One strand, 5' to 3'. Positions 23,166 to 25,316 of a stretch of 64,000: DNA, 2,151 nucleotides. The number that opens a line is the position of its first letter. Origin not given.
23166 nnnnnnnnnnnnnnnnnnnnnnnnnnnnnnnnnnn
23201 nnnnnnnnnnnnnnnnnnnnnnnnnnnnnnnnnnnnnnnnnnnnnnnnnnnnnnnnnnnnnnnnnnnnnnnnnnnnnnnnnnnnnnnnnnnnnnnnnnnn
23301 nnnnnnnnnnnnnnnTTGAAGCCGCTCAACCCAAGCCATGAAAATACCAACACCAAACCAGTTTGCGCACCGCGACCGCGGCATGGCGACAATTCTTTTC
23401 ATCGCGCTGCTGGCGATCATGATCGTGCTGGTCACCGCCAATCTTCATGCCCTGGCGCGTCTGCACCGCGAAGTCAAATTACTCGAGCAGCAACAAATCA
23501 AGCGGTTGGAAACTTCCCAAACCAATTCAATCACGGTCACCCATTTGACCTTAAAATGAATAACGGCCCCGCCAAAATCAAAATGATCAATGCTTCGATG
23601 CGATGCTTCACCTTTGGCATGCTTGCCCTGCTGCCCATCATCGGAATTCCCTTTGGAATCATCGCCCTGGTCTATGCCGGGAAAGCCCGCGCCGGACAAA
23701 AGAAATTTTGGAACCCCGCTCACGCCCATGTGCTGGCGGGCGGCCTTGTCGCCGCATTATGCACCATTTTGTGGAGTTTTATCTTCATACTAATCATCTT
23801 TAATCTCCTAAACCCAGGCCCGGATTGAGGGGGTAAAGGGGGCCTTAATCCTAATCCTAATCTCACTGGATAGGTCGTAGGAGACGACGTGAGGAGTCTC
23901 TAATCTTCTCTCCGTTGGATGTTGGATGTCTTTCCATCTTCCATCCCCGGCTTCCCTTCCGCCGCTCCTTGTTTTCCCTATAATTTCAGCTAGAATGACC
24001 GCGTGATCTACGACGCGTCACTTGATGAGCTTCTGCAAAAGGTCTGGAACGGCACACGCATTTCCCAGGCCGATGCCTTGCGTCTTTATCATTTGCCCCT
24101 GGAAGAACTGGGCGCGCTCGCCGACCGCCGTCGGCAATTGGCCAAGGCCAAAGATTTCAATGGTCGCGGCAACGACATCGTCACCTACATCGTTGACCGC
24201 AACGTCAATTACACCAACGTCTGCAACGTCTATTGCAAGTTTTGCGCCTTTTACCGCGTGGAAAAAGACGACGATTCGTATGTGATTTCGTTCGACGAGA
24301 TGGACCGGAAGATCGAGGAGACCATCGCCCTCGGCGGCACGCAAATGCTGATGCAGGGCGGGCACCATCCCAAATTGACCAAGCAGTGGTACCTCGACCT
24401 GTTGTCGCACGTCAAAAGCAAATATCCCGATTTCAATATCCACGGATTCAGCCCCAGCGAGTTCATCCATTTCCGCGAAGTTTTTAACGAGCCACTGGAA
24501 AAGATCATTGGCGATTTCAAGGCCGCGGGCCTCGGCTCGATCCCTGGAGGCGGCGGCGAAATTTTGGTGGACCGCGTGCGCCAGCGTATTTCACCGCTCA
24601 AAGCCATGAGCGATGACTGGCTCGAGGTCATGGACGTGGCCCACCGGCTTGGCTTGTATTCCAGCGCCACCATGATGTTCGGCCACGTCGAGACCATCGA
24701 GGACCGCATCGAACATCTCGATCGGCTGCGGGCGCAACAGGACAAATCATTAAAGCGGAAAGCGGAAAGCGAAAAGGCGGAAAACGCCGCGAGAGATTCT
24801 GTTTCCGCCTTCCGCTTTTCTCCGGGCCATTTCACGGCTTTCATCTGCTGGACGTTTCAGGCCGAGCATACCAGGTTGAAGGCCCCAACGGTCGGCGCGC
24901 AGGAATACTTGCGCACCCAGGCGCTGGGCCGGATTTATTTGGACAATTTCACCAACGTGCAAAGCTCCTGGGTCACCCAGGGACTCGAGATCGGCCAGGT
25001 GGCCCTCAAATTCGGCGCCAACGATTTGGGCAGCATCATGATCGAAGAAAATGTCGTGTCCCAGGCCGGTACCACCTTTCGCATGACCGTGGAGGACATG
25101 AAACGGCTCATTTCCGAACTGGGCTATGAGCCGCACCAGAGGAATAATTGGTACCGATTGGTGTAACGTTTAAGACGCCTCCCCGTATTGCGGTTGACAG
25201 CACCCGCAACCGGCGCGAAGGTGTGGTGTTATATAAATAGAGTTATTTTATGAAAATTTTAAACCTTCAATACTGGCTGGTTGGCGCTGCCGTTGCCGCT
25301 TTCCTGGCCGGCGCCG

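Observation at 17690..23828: Compact ECF-sigma-linked secretion or pilus-like operon with one GspE, two GspF paralogues and four miniature pilin-like genes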

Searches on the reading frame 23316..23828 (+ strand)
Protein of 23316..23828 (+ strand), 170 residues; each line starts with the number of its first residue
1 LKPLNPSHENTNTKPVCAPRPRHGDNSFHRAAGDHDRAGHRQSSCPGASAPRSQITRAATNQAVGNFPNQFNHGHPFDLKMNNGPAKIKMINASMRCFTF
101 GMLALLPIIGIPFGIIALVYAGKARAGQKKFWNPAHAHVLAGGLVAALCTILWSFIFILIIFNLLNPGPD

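Call 3: search_protein_families(library=pfam, proteins=[window:23316-23828:+], max_evalue=0.1)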
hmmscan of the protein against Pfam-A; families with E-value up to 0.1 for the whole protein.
window:23316-23828:+ (170 aa): 2 families
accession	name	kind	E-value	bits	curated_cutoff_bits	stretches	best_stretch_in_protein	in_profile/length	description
PF13828.11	DUF4190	-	0.043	14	35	1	93-120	4-33/62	Domain of unknown function (DUF4190)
PF13858.11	DUF4199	-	0.055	14.4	32.3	1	98-168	28-95/165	Protein of unknown function (DUF4199)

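Call 4: search_protein_families(library=ncbifam, proteins=[window:23316-23828:+], max_evalue=0.1)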
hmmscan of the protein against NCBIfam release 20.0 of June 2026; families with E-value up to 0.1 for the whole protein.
window:23316-23828:+ (170 aa): 0 families

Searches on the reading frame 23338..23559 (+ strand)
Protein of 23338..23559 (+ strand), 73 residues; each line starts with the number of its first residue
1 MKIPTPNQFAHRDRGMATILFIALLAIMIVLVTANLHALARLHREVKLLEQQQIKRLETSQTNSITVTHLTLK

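Call 3: search_protein_families(library=pfam, proteins=[window:23338-23559:+], max_evalue=0.1)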
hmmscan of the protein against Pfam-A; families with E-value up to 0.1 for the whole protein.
window:23338-23559:+ (73 aa): 1 family
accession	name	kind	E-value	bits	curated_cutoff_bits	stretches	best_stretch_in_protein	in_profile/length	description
PF19579.4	FtsL_2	-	0.056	13.8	24.6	1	16-55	18-61/100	Bacteriodetes cell division protein (FtsL-like)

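Call 4: search_protein_families(library=ncbifam, proteins=[window:23338-23559:+], max_evalue=0.1)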
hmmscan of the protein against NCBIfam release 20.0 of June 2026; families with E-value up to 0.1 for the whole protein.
window:23338-23559:+ (73 aa): 1 family
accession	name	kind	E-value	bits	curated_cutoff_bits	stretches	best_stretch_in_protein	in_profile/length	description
NF047526.1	LIC_10421_fam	subfamily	0.083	12.9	90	1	21-70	6-54/111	LIC_10421 family protein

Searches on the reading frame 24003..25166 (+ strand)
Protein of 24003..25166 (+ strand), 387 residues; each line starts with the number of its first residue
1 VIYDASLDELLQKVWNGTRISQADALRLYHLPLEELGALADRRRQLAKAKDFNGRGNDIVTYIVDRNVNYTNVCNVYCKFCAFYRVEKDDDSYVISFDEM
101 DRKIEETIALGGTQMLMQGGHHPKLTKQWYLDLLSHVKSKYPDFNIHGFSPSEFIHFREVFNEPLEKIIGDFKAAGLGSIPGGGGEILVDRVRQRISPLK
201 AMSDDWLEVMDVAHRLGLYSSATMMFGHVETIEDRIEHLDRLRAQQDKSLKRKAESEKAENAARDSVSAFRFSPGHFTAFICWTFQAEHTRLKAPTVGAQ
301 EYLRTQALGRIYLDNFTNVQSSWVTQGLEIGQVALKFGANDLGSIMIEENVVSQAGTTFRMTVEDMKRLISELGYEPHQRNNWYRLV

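Call 11: search_protein_families(library=pfam, proteins=[window:24003-25166:+], max_evalue=0.001)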
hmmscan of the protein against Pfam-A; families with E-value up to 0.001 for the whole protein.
window:24003-25166:+ (387 aa): 2 families
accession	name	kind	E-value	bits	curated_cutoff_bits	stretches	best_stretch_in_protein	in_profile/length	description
PF19288.4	CofH_C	-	1.4e-34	119.1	27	1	277-385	4-117/125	CofH/MqnC C-terminal region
PF04055.27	Radical_SAM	-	1.4e-17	64.8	29.5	1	68-242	1-166/166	Radical SAM superfamily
